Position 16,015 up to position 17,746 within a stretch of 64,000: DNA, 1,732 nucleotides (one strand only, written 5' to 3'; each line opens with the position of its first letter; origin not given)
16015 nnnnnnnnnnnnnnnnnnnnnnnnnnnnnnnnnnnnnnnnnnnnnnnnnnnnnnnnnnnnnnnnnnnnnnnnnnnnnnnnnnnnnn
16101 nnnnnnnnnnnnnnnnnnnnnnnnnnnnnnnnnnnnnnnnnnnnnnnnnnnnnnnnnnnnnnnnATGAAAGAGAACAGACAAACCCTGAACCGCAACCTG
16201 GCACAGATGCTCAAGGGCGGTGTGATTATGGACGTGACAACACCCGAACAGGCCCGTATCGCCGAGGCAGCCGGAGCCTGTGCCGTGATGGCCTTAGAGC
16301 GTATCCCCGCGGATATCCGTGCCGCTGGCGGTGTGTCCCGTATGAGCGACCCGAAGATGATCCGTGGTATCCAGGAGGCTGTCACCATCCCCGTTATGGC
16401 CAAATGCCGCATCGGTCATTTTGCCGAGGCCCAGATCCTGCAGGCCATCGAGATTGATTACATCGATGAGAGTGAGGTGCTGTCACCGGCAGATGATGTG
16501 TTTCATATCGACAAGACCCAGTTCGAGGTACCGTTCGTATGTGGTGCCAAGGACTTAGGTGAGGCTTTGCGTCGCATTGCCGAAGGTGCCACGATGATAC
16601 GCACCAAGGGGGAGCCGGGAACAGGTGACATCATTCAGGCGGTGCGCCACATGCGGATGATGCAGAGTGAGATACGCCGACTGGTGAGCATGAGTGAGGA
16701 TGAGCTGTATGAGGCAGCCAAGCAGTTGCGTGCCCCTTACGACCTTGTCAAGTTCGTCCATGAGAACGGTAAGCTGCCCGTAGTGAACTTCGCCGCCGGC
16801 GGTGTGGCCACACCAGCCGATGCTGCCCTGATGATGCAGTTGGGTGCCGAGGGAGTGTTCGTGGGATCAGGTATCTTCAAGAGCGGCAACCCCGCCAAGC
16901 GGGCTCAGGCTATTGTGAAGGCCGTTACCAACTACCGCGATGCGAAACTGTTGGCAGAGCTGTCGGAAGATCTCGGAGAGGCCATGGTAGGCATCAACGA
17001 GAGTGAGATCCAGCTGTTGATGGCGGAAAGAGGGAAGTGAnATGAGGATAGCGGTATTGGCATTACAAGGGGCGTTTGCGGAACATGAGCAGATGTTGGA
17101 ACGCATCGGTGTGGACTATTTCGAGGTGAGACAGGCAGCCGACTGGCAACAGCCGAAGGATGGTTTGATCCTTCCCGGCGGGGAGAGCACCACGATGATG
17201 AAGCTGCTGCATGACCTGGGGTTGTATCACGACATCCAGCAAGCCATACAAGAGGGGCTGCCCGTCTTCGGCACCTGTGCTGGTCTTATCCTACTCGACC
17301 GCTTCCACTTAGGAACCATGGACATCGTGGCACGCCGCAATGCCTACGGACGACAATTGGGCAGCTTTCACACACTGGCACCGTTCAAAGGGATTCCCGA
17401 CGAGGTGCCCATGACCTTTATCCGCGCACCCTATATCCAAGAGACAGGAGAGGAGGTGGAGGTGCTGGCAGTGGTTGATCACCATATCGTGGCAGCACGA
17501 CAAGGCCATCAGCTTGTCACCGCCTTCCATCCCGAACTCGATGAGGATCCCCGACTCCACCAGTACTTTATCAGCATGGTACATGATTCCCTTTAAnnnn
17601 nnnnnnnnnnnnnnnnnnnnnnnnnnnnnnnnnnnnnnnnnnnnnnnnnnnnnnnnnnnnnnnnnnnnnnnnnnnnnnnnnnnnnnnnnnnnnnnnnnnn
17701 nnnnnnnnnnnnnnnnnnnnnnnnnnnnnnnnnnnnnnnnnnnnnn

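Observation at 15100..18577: Degenerate B1/B6-kinase domain fused to AraC heads the pdxS-pdxT-pdxK operon: candidate vitamer-sensing regulator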

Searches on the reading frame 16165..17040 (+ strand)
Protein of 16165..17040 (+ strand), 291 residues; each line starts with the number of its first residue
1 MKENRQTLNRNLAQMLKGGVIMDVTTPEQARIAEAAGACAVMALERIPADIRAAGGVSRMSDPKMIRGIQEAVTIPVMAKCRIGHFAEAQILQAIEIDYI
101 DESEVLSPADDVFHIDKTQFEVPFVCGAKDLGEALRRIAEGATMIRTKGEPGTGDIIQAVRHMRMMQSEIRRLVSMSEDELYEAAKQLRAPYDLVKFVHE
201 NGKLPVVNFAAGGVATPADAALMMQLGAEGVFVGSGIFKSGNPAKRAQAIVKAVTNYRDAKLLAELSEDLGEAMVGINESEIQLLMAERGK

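Call 3: search_protein_families(library=pfam, proteins=[window:16165-17040:+], max_evalue=0.01)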
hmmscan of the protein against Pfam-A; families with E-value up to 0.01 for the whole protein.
window:16165-17040:+ (291 aa): 4 families
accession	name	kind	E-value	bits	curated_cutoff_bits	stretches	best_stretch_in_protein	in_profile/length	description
PF01680.23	SOR_SNZ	-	2e-108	361.3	27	1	7-211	3-207/207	SOR/SNZ family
PF05690.20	ThiG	-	8.3e-10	38.9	23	1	194-262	166-232/247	Thiazole biosynthesis protein ThiG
PF01207.24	Dus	-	0.00056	19.6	20.4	0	187-247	168-225/311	Dihydrouridine synthase (Dus)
PF03060.21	NMO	-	0.00059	19.8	28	1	193-238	183-226/331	Nitronate monooxygenase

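Call 4: search_protein_families(library=ncbifam, proteins=[window:16165-17040:+], max_evalue=0.01)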
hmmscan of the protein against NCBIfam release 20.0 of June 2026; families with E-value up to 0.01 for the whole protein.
window:16165-17040:+ (291 aa): 20 families
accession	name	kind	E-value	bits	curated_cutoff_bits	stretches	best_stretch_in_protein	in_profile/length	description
NF003215.0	PRK04180.1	equivalog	2.2e-153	510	395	1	2-290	7-297/298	pyridoxal 5'-phosphate synthase lyase subunit PdxS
TIGR00343.1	TIGR00343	equivalog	9.3e-150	498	438.45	1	8-284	1-278/287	pyridoxal 5'-phosphate synthase lyase subunit PdxS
TIGR00737.1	nifR3_yhdG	equivalog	1.7e-06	27.5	293.3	0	189-243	178-229/319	tRNA dihydrouridine synthase DusB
NF010112.0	PRK13585.1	equivalog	1.3e-05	24.9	243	1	195-250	184-237/241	1-(5-phosphoribosyl)-5-[(5-phosphoribosylamino)methylideneamino]imidazole-4-carboxamide isomerase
NF005442.0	PRK07028.1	equivalog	1.5e-05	23.7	593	1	190-273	149-232/430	bifunctional hexulose-6-phosphate synthase/ribonuclease regulator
NF005741.0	PRK07565.1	subfamily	0.00011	21.4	303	0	29-81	120-173/335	dihydroorotate dehydrogenase-like protein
NF002231.0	PRK01130.1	subfamily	0.00014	21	189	1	191-240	169-216/230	putative N-acetylmannosamine-6-phosphate 2-epimerase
NF005819.0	PRK07695.1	equivalog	0.00019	21.1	251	1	198-258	144-201/205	thiazole tautomerase TenI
NF003302.0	PRK04302.1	subfamily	0.00027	20.7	132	1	209-254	177-222/223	triose-phosphate isomerase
TIGR03572.1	WbuZ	equivalog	0.00048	19.6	299.7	0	184-241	55-110/232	glycosyl amidation-associated protein WbuZ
NF005574.0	PRK07259.1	equivalog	0.0006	18.8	269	1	196-271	230-300/304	dihydroorotate dehydrogenase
NF041303.1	Indglycph_syn_Halo_TrpC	equivalog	0.00095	18.5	380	0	205-249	204-247/250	indole-3-glycerol phosphate synthase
NF001369.0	PRK00278.1-1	equivalog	0.0012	18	329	1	206-255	213-262/271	indole-3-glycerol phosphate synthase TrpC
NF003198.0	PRK04169.1-2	subfamily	0.0021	17.2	247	1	190-255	184-247/249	geranylgeranylglyceryl/heptaprenylglyceryl phosphate synthase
NF005556.0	PRK07226.1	subfamily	0.0042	16.5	241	1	198-259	191-256/267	2-amino-3,7-dideoxy-D-threo-hept-6-ulosonate synthase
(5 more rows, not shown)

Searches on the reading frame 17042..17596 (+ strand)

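Call 3: search_protein_families(library=pfam, proteins=[window:17042-17596:+], max_evalue=0.01)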
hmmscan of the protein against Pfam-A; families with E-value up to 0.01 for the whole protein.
window:17042-17596:+ (184 aa): 4 families
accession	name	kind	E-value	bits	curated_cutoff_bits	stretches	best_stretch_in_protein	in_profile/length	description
PF01174.25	SNO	-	9.1e-51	172.8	27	1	5-180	1-186/188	SNO glutamine amidotransferase family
PF07685.20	GATase_3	-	1.8e-07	31.4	27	1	24-85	25-88/196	CobB/CobQ-like glutamine amidotransferase domain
PF03575.23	Peptidase_S51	-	4.1e-07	30.3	23.9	1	38-84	82-128/206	Peptidase family S51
PF00117.34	GATase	-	0.00021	21.4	22.8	1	35-176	39-183/190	Glutamine amidotransferase class-I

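Call 4: search_protein_families(library=ncbifam, proteins=[window:17042-17596:+], max_evalue=0.01)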
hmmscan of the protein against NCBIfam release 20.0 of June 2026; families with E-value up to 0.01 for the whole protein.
window:17042-17596:+ (184 aa): 16 families
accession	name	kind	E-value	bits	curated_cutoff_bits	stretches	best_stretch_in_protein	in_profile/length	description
TIGR03800.1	PLP_synth_Pdx2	equivalog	1e-60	204.9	105.55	1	3-177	2-183/184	pyridoxal 5'-phosphate synthase glutaminase subunit PdxT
NF010050.0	PRK13526.1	equivalog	3e-38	131.4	181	1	2-179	4-179/179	glutamine amidotransferase subunit PdxT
NF001975.0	PRK00758.1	equivalog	1.3e-05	24.9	198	1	1-168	2-167/185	GMP synthase subunit A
TIGR01855.1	IMP_synth_hisH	equivalog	1.9e-05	24.6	105.4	1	12-85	11-84/198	imidazole glycerol phosphate synthase subunit HisH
NF001989.1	PRK00784.1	equivalog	3.2e-05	22.8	273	1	13-85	262-334/480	cobyric acid synthase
NF010471.0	PRK13896.1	equivalog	4.3e-05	22.7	693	1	15-87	252-323/433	cobyrinic acid a,c-diamide synthase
NF053748.1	bifunc_CobBC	exception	4.5e-05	22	950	1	11-87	264-343/797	bifunctional hydrogenobyrinic acid a,c-diamide synthase/histidinol phosphate aminotransferase CobBC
NF000848.1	PRK00074.1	equivalog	0.00014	20.6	400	1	36-168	39-172/512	glutamine-hydrolyzing GMP synthase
NF002204.1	PRK01077.1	equivalog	0.0002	20.4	254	1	11-86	248-326/420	cobyrinic acid a,c-diamide synthase CobB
TIGR01737.1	FGAM_synth_I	equivalog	0.00023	20.6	177.8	1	1-85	1-91/228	phosphoribosylformylglycinamidine synthase I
TIGR00888.1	guaA_Nterm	equivalog_domain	0.00044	19.7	172.15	1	38-167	42-168/188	glutamine-hydrolyzing GMP synthase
NF010608.0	PRK14004.1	equivalog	0.00056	19.7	216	1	39-85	38-85/210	imidazole glycerol phosphate synthase subunit HisH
NF010081.0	PRK13566.1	equivalog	0.00061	18.1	645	1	58-165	586-699/729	anthranilate synthase component I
NF003642.0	PRK05282.1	equivalog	0.0016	18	156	1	37-81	78-122/233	dipeptidase PepE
NF006562.0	PRK09065.1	equivalog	0.0016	18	205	1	64-169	82-193/242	glutamine amidotransferase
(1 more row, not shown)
